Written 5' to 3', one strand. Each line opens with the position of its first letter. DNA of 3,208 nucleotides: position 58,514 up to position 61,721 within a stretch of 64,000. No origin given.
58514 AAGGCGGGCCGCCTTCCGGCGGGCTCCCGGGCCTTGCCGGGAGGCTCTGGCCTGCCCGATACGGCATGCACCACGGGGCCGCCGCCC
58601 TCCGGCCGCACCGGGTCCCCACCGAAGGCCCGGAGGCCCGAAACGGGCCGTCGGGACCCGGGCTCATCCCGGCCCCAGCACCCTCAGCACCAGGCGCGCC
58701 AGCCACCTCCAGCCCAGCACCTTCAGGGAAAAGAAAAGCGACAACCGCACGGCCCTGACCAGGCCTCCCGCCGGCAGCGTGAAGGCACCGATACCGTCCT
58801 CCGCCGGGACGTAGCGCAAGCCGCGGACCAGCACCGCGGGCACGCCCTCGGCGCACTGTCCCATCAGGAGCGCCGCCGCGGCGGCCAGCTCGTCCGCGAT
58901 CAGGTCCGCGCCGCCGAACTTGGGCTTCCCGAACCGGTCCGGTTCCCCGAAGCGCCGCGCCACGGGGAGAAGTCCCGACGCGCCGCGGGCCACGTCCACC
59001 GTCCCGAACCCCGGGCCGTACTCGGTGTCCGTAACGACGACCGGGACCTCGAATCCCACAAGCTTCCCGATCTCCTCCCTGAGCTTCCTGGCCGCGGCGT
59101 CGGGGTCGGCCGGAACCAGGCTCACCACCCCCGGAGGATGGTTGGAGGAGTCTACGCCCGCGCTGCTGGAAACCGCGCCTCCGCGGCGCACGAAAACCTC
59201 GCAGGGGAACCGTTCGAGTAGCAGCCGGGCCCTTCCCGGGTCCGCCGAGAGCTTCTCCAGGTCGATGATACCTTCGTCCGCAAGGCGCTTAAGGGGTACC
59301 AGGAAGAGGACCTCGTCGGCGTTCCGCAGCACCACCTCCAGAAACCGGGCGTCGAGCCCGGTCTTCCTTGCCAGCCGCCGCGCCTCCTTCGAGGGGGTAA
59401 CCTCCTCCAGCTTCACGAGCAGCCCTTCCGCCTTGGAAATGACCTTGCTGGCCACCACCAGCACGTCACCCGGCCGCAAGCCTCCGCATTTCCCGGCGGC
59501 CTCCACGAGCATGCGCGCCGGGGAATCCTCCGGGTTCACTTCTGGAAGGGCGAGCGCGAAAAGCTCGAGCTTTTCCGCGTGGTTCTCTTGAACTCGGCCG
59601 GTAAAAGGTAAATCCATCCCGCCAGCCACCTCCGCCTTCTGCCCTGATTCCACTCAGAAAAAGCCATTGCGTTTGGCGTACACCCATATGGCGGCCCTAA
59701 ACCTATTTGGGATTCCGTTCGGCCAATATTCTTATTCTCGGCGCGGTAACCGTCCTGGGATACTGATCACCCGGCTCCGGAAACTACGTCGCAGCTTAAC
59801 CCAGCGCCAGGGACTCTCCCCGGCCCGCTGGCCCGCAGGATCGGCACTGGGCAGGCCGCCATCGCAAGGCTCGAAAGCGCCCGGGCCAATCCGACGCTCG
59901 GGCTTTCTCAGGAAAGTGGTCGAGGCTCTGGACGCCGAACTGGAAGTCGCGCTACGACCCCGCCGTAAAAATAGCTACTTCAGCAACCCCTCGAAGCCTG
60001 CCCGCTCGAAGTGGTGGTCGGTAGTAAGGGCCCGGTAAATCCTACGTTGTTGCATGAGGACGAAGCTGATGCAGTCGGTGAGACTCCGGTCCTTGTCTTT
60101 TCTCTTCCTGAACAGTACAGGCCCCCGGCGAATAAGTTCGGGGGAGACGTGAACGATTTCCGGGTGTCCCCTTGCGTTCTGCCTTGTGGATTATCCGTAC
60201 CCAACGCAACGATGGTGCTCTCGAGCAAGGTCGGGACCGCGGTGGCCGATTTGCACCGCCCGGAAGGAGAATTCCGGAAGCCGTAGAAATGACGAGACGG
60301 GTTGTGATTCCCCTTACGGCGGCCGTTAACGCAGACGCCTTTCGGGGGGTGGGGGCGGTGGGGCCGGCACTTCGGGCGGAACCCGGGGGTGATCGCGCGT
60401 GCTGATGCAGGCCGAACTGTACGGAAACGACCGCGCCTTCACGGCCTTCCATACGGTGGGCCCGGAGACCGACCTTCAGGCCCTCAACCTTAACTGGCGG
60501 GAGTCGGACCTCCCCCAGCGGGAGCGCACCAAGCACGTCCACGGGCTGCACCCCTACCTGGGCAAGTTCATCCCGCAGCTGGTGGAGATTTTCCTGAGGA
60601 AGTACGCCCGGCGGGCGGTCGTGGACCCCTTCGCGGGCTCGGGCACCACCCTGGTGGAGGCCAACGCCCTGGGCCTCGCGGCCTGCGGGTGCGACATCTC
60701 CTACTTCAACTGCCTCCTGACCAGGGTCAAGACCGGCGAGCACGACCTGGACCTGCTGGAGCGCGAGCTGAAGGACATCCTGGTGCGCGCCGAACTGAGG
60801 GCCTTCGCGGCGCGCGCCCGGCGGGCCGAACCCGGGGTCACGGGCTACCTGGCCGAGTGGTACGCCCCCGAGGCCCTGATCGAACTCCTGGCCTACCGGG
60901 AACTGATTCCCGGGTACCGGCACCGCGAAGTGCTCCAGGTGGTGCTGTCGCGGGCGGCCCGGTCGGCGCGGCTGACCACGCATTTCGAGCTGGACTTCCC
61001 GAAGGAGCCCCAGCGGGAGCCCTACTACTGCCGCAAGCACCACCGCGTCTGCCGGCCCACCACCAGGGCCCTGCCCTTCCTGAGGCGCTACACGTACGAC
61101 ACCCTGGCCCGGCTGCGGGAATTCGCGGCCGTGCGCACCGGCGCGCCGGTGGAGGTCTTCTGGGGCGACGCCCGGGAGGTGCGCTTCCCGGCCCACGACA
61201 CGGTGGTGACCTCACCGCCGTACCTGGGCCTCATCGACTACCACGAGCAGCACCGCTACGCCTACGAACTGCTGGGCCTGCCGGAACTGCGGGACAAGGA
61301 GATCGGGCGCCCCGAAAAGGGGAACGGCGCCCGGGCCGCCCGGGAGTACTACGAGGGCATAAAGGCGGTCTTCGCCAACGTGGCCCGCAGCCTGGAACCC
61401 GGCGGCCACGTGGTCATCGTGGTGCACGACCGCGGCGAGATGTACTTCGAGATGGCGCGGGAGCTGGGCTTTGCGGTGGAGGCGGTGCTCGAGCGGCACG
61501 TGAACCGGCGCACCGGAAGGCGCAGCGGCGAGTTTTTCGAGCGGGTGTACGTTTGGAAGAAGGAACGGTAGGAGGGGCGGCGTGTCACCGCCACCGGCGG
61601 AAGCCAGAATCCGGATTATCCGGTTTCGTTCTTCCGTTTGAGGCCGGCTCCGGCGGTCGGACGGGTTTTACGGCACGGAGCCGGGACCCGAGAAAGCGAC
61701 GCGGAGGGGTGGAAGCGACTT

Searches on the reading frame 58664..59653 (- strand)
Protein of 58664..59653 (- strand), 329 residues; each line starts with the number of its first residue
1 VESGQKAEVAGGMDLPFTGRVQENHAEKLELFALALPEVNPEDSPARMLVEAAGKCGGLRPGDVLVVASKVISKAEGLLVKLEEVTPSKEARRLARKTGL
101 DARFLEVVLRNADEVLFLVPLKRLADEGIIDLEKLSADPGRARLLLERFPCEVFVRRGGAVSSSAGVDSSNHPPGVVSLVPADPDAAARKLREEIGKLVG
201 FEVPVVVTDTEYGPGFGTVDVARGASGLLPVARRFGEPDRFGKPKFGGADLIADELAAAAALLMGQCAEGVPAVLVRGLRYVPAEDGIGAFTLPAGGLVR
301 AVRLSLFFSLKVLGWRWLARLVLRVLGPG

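Call 67: search_protein_families(library=pfam, proteins=[window:58664-59653:-], max_evalue=0.00001)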
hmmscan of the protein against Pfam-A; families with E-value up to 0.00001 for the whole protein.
window:58664-59653:- (329 aa): 1 family
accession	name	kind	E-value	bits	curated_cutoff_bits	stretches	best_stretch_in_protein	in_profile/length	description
PF01996.21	F420_ligase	-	1.1e-52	179.1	25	1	35-278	3-218/218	F420-0:Gamma-glutamyl ligase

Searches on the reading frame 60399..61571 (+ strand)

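Call 67: search_protein_families(library=pfam, proteins=[window:60399-61571:+], max_evalue=0.00001)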
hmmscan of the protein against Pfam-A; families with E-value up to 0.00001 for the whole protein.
window:60399-61571:+ (390 aa): 1 family
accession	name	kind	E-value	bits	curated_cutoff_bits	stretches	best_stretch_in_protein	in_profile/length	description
PF01555.25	N6_N4_Mtase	-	1.5e-12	48.4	26.7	1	71-101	182-212/221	DNA methylase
